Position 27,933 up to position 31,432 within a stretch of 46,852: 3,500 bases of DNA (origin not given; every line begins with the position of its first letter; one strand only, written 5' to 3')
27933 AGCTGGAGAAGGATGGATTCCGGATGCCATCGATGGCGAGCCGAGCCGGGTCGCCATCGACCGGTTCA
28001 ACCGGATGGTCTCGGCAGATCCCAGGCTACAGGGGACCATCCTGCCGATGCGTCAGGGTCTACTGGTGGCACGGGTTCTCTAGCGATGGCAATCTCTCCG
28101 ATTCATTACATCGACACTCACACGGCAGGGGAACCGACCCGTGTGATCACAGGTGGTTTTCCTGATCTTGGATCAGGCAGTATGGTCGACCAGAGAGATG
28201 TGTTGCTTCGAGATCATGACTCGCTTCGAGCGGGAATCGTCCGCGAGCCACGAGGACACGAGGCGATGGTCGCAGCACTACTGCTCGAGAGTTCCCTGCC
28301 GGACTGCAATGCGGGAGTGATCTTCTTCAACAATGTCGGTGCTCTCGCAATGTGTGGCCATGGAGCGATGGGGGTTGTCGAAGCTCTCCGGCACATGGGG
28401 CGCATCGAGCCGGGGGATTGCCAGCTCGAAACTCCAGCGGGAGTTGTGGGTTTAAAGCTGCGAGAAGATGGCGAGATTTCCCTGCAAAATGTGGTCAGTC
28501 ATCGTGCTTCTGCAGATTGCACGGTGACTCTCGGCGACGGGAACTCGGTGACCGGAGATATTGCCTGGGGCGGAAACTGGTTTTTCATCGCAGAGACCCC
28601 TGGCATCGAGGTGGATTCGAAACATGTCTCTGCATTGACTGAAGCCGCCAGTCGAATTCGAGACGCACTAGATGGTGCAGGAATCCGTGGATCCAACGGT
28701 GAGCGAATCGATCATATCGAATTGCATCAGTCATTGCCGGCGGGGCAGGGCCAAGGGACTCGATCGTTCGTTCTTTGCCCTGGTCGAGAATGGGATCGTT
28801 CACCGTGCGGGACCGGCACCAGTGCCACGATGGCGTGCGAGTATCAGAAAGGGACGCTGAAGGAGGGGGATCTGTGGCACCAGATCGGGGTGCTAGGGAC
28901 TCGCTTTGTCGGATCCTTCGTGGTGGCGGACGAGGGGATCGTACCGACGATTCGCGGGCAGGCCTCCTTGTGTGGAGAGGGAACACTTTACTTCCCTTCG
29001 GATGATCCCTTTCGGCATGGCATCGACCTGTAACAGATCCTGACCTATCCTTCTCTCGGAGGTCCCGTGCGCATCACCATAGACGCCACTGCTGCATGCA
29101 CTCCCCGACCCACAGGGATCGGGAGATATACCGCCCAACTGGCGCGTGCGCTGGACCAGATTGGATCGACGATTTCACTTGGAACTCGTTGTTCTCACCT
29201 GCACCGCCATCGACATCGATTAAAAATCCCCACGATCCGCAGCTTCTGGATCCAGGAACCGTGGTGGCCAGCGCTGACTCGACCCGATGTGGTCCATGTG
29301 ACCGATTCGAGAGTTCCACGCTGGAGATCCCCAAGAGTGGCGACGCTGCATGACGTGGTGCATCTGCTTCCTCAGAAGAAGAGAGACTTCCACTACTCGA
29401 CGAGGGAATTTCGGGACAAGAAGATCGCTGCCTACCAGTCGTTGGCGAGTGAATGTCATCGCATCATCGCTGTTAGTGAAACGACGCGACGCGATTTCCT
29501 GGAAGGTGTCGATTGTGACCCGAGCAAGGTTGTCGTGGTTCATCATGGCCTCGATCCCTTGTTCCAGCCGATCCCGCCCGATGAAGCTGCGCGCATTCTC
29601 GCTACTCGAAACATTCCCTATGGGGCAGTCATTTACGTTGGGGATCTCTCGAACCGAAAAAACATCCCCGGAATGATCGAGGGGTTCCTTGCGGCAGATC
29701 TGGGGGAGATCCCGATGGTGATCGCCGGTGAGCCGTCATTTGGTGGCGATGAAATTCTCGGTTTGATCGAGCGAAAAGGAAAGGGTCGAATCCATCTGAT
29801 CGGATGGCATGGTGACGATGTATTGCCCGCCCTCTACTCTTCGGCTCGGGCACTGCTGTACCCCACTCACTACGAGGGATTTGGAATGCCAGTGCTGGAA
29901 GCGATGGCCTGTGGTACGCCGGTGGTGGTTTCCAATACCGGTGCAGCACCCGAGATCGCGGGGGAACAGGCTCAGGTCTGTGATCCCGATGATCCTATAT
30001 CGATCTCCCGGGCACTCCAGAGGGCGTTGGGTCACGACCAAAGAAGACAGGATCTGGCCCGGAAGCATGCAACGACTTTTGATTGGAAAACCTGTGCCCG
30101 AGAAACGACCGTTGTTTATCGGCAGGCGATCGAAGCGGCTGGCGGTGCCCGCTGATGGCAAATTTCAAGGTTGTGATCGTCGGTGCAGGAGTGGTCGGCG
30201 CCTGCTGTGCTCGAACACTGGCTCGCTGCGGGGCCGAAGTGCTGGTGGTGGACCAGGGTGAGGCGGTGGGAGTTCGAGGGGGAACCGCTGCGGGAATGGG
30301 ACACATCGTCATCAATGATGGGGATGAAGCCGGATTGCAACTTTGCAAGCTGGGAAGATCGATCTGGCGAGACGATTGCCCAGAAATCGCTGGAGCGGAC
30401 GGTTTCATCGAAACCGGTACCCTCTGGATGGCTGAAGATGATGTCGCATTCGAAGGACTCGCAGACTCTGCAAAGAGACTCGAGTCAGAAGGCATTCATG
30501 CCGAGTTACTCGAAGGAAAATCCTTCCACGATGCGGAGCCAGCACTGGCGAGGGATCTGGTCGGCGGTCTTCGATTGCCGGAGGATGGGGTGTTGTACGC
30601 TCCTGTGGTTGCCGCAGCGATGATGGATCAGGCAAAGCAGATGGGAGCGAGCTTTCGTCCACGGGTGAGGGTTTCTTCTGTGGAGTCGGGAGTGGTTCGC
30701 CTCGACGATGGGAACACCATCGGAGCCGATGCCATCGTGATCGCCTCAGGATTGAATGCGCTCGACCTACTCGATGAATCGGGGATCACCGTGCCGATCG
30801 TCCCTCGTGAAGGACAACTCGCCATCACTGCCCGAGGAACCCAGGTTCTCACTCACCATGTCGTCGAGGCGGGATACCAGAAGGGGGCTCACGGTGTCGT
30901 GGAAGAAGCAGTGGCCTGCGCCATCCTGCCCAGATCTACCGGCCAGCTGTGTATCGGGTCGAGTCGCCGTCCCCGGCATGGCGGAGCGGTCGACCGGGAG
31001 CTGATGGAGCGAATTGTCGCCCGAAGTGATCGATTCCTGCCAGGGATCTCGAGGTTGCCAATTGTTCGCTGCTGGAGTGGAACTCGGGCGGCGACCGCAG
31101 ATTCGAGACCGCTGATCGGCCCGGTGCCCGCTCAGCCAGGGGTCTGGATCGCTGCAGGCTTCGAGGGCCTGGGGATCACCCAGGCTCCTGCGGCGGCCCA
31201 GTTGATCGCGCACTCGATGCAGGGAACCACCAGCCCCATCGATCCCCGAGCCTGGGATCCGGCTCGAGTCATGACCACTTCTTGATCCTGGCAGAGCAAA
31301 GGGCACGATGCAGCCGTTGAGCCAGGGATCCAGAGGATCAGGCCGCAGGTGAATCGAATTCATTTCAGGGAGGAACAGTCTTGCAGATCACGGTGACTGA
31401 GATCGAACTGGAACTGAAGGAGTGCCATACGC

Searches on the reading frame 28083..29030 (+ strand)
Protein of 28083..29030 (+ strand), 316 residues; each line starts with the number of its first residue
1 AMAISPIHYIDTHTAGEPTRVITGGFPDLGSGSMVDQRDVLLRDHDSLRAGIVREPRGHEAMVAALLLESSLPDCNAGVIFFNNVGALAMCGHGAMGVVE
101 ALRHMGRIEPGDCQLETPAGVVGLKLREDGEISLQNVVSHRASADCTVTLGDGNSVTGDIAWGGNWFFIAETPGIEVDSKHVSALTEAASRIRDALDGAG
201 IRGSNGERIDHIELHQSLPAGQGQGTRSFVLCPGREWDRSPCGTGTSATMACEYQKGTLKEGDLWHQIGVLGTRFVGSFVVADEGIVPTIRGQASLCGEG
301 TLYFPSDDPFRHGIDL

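Call 5: search_protein_families(library=pfam, proteins=[window:28083-29030:+], max_evalue=0.01)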
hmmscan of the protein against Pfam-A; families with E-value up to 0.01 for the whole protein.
window:28083-29030:+ (316 aa): 2 families
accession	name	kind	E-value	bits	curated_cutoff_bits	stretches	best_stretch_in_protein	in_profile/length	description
PF05544.16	Pro_racemase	-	3.1e-84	283.3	27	1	10-314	2-324/325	Proline racemase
PF01678.24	DAP_epimerase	-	0.00015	22.3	34.7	0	81-131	57-109/121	Diaminopimelate epimerase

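Call 6: search_protein_families(library=ncbifam, proteins=[window:28083-29030:+], max_evalue=0.01)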
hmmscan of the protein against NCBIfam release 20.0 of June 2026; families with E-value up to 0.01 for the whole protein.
window:28083-29030:+ (316 aa): 6 families
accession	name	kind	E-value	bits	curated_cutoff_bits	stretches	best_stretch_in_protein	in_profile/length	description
NF010577.0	PRK13970.1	equivalog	1.6e-104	349.6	442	1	6-314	4-309/311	4-hydroxyproline epimerase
NF052296.1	HdxProlEpimProt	equivalog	4.7e-104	348.1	450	1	8-314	2-308/309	4-hydroxyproline epimerase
NF010578.0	PRK13971.1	equivalog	3.4e-58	197.3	376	1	7-315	6-331/333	4-hydroxyproline epimerase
NF010576.0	PRK13969.1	equivalog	1.7e-52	178.4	556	1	4-314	4-332/335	proline racemase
NF045511.1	TransHydProDhtase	equivalog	1.1e-42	146.4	540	1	7-314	7-332/335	trans-3-hydroxy-L-proline dehydratase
NF047722.1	T3LHypDht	equivalog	1.3e-28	100.1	550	1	7-314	7-333/341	trans-3-hydroxy-L-proline dehydratase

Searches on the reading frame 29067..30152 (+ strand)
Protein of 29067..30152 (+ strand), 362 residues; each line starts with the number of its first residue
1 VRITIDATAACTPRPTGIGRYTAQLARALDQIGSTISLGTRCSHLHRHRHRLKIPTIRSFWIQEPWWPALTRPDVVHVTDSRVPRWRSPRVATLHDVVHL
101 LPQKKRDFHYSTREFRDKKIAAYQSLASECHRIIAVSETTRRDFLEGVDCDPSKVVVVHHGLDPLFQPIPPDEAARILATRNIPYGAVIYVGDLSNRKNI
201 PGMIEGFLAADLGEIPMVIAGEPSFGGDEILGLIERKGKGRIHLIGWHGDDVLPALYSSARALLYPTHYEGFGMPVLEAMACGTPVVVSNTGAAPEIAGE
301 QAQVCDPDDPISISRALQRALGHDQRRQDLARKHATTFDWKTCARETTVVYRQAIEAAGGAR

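Call 5: search_protein_families(library=pfam, proteins=[window:29067-30152:+], max_evalue=0.01)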
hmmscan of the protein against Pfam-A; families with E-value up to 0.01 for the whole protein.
window:29067-30152:+ (362 aa): 6 families
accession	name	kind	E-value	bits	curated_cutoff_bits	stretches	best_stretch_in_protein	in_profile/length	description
PF00534.26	Glycos_transf_1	-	8.4e-25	87.7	26.4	1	188-332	18-167/172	Glycosyl transferases group 1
PF13692.12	Glyco_trans_1_4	-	5.3e-22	79.1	27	1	188-321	4-140/142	Glycosyl transferases group 1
PF13439.12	Glyco_transf_4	-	1.5e-13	51.6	28.5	1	17-164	3-168/170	Glycosyltransferase Family 4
PF13524.12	Glyco_trans_1_2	-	1.1e-08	35.6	25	1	212-335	12-126/144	Glycosyl transferase-like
PF20706.3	GT4-conflict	-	1.2e-07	31.5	26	1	97-294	112-317/385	Family 4 Glycosyltransferase in conflict systems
PF13579.12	Glyco_trans_4_4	-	4.3e-07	30.9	29.7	1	16-160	1-157/158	Glycosyl transferase 4-like domain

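Call 6: search_protein_families(library=ncbifam, proteins=[window:29067-30152:+], max_evalue=0.01)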
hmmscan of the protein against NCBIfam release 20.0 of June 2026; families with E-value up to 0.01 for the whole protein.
window:29067-30152:+ (362 aa): 26 families (the best 25 are shown)
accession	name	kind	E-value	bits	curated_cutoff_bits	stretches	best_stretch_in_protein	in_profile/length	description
TIGR04047.1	MSMEG_0565_glyc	hypoth_equivalog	1.5e-25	90.1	259.85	1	105-352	114-372/373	MSMEG_0565 family glycosyltransferase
TIGR02149.1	glgA_Coryne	subfamily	1.7e-20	73.5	302.4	1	89-353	108-389/391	glycogen synthase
TIGR03449.1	mycothiol_MshA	equivalog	5.8e-20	71.6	462.5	1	85-356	123-405/406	D-inositol-3-phosphate glycosyltransferase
NF053787.1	GlcN_PG_synth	equivalog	4.2e-16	58.8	480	1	255-354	257-359/361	N-acetylglucosaminyl phosphatidylglycerol synthase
TIGR03088.1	stp2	hypoth_equivalog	1.1e-11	44.4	409.05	1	130-353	137-372/374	TIGR03088 family PEP-CTERM/XrtA system glycosyltransferase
NF041876.1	EPS_EpsE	equivalog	1.8e-11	43.9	400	1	215-333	246-371/389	exopolysaccharide biosynthesis GT4 family glycosyltransferase EpsE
TIGR03999.1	thiol_BshA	equivalog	3.9e-10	39.2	273.7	1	239-353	254-372/375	N-acetyl-alpha-D-glucosaminyl L-malate synthase BshA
NF038295.1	EPS_HpsP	equivalog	5.8e-10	38.7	550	1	251-353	279-386/388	hormogonium polysaccharide biosynthesis glycosyltransferase HpsP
NF049987.1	DaglGlyslTfaseDgs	equivalog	3.7e-08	32.7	500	1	187-356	160-329/332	processive diacylglycerol alpha-glucosyltransferase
NF053513.1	Gtran_IagA_BgsA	equivalog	2.2e-07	30.2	460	1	188-355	164-332/333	LTA glycolipid anchor biosynthesis glycosyltransferase, IagA/BgsA family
TIGR04157.1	glyco_rSAM_CFB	subfamily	4.1e-07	29.3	400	1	104-296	145-337/406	TIGR04157 family glycosyltransferase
NF050063.1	ProtGlycPglJ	equivalog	8.9e-07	28.4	500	1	129-346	144-358/363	N-acetylgalactosamine-N,N'-diacetylbacillosaminyl-diphospho-undecaprenol 4-alpha-N-acetylgalactosaminyltransferase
NF041010.1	glycosy_Agl16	equivalog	1.4e-06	27.4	575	1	117-353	120-350/352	glycosylation protein Agl16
TIGR02095.1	glgA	subfamily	7.8e-06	24.8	328.45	1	213-352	322-475/477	glycogen/starch synthase, ADP-glucose type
NF038298.1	EPS_HpsO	equivalog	8.5e-06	24.8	575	1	269-333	298-362/388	hormogonium polysaccharide biosynthesis glycosyltransferase HpsO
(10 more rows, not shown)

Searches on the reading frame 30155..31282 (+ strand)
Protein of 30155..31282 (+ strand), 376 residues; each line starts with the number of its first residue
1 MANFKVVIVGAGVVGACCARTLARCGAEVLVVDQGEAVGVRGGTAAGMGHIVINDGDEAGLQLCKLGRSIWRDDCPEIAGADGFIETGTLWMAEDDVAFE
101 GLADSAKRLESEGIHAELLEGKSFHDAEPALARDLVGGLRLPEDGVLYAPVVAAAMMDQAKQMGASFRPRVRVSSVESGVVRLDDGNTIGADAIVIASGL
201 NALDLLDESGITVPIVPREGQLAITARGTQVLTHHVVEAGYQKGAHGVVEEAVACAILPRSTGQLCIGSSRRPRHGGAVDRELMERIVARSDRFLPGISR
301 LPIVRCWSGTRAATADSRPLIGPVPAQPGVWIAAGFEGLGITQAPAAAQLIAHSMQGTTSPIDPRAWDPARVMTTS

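Call 5: search_protein_families(library=pfam, proteins=[window:30155-31282:+], max_evalue=0.01)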
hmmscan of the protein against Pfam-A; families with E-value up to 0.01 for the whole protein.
window:30155-31282:+ (376 aa): 12 families
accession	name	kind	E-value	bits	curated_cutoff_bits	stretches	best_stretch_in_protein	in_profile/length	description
PF01266.30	DAO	-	6.6e-58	197.4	27.9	1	5-353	1-352/353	FAD dependent oxidoreductase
PF07992.20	Pyr_redox_2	-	1.2e-07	31.9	26.1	1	5-41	2-39/291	Pyridine nucleotide-disulphide oxidoreductase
PF03486.20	HI0933_like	-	1.2e-05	25.4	50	1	5-51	2-47/244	HI0933-like protein Rossmann domain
PF13450.12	NAD_binding_8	-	7.1e-05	23.5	21.9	1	8-44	1-37/68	NAD(P)-binding Rossmann-like domain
PF00890.30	FAD_binding_2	-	7.8e-05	22.5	20.4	1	6-52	2-48/414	FAD binding domain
PF00070.33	Pyr_redox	-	0.00019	22.3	22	1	5-38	1-34/82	Pyridine nucleotide-disulphide oxidoreductase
PF01593.30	Amino_oxidase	-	0.0031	17.3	19.8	0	136-224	193-276/443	Flavin containing amine oxidoreductase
PF12831.13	FAD_oxidored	-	0.0038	17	27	1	6-50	2-44/416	FAD dependent oxidoreductase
PF13241.12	NAD_binding_7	-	0.004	18.2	22.1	1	2-35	6-39/104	Putative NAD(P)-binding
PF01494.25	FAD_binding_3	-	0.0045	16.7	22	1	5-36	3-34/349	FAD binding domain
PF01262.27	AlaDh_PNT_C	-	0.0058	16.5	23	1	4-36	29-61/214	Alanine dehydrogenase/PNT, C-terminal domain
PF03721.20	UDPG_MGDP_dh_N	-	0.0077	16.3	27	0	5-35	2-32/187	UDP-glucose/GDP-mannose dehydrogenase family, NAD binding domain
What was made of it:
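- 30155..31285 (+): Flank, not part of the cassette: DAO-family FAD oxidoreductase, the beta-subunit-like gene of a D-hydroxyproline dehydrogenase. PF01266 197 bits (call 5).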

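Call 6: search_protein_families(library=ncbifam, proteins=[window:30155-31282:+], max_evalue=0.01)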
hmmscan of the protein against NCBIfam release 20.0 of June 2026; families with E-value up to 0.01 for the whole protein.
window:30155-31282:+ (376 aa): 54 families (the best 25 are shown)
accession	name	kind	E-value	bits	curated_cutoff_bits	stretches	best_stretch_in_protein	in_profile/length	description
TIGR02352.1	thiamin_ThiO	equivalog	1.2e-39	136.4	250.8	1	6-357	1-349/351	glycine oxidase ThiO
NF001933.0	PRK00711.1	subfamily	9.5e-29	100.6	383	2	86-372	134-416/429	D-amino acid dehydrogenase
TIGR03364.1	HpnW_proposed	hypoth_equivalog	3.3e-23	82.4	285.1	2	5-209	2-204/365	TIGR03364 family FAD-dependent oxidoreductase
NF002480.1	PRK01747.1-1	equivalog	4.6e-20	71.6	540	1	5-369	250-634/645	bifunctional tRNA (5-methylaminomethyl-2-thiouridine)(34)-methyltransferase MnmC2/FAD-dependent 5-carboxymethylaminomethyl-2-thiouridine(34)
TIGR03197.1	MnmC_Cterm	equivalog_domain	5.5e-20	71.8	174.2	1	5-369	1-389/400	FAD-dependent 5-carboxymethylaminomethyl-2-thiouridine(34) oxidoreductase MnmC1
NF008425.0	PRK11259.1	equivalog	1.7e-16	60.2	257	1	3-372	4-375/377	N-methyl-L-tryptophan oxidase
TIGR01377.1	soxA_mon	subfamily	1.4e-12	47.1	479.65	1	4-219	1-217/381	amino oxidase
NF008726.1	PRK11728.1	equivalog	4.8e-11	42.1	299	1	5-223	2-225/389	L-2-hydroxyglutarate oxidase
NF009074.0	PRK12409.1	equivalog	2.8e-10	39.9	494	1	87-221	134-277/410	D-amino acid dehydrogenase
NF033460.1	glycerol3P_ox_II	equivalog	5e-10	39.1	460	1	4-353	2-358/361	type 2 glycerol-3-phosphate oxidase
TIGR01373.1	soxB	subfamily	6.5e-09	35.1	529.45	1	3-355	30-382/407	sarcosine oxidase subunit beta family protein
NF040813.1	pro_dh_Thprot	equivalog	1e-08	34.7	600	2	170-356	191-349/362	D-proline dehydrogenase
TIGR03377.1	glycerol3P_GlpA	equivalog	5.9e-08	31.7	552.8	1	5-313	1-306/530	anaerobic glycerol-3-phosphate dehydrogenase subunit GlpA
NF008313.0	PRK11101.1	equivalog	4.5e-07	28.8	425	1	5-224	10-235/548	anaerobic glycerol-3-phosphate dehydrogenase subunit A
NF007542.0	PRK10157.1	subfamily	4.5e-06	25.6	610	1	4-44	6-46/428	FAD-dependent oxidoreductase FixC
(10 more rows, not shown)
